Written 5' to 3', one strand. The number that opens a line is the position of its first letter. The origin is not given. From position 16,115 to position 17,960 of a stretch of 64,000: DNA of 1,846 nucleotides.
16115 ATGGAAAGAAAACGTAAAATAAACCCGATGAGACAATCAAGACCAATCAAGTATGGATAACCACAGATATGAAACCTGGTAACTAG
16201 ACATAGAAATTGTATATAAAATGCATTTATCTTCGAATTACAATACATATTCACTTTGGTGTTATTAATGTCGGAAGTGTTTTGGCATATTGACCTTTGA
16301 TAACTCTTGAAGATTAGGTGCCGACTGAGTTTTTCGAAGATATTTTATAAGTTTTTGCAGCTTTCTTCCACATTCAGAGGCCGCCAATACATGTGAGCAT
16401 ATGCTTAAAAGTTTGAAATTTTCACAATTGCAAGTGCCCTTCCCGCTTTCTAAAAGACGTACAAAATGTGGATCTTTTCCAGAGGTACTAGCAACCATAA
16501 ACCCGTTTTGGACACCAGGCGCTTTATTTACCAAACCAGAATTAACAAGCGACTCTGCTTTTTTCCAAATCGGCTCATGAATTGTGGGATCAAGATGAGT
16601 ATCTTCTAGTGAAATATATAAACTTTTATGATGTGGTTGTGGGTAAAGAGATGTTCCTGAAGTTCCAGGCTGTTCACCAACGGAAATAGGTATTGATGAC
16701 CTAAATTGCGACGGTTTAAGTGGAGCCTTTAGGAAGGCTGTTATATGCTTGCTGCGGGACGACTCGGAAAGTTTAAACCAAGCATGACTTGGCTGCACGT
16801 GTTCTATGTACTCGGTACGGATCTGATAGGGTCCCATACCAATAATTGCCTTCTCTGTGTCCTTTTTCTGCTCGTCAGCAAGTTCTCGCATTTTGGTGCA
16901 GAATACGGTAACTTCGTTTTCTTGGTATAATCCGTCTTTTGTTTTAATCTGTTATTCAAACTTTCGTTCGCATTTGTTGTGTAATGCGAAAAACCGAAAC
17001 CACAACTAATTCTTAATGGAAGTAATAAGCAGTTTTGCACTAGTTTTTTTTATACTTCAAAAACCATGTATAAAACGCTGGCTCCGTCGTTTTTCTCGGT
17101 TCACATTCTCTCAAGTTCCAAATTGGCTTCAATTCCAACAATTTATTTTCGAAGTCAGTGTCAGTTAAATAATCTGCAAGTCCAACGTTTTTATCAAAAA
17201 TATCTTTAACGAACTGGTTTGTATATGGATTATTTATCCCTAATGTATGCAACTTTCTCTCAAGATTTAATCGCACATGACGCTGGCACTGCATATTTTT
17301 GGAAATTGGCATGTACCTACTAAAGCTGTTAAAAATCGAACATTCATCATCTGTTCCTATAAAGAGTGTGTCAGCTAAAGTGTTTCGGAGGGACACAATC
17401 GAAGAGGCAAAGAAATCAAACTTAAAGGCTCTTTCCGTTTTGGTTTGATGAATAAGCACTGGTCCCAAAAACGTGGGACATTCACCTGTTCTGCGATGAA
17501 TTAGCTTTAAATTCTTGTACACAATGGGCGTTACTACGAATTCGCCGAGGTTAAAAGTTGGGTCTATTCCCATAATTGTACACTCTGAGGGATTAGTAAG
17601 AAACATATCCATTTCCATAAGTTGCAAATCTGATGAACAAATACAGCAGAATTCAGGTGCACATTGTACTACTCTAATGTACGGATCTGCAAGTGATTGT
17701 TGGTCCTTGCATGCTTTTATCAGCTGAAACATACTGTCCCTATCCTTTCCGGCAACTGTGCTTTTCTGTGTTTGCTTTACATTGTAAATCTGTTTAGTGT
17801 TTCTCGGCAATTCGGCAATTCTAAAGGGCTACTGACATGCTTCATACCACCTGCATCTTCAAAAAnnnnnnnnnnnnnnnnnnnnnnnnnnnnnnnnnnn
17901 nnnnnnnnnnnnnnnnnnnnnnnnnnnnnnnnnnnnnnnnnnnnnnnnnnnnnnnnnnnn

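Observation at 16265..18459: Mutator-like transposase with SWIM zinc finger in an animal genome, fragmented over three reading frames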

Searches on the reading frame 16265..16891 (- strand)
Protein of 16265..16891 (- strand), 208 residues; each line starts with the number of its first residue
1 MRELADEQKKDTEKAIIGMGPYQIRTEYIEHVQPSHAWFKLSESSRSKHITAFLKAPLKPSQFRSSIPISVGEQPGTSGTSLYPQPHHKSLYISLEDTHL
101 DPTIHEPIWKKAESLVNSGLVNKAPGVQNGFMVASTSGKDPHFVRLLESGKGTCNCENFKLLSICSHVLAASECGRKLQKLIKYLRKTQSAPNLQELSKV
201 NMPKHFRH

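Call 3: search_protein_families(library=pfam, proteins=[window:16265-16891:-], max_evalue=1)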
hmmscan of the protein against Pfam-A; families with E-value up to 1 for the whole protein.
window:16265-16891:- (208 aa): 1 family
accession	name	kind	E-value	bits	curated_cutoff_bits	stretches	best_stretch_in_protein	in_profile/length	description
PF04434.22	SWIM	-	0.0016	18.4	19.6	1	149-173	10-35/38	SWIM zinc finger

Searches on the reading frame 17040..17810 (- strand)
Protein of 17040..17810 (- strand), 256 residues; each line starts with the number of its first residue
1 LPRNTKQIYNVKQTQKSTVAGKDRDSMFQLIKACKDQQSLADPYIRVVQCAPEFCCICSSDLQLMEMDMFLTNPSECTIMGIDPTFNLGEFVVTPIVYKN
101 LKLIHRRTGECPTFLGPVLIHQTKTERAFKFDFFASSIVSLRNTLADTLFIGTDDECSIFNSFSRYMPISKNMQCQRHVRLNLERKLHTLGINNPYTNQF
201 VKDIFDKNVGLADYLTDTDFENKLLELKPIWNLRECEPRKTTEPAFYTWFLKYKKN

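Call 3: search_protein_families(library=pfam, proteins=[window:17040-17810:-], max_evalue=1)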
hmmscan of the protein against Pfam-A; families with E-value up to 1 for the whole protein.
window:17040-17810:- (256 aa): 1 family
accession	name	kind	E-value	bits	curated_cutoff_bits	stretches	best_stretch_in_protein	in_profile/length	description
PF02282.21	Herpes_UL42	-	0.17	12.2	27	1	136-175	15-57/154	DNA polymerase processivity factor (UL42)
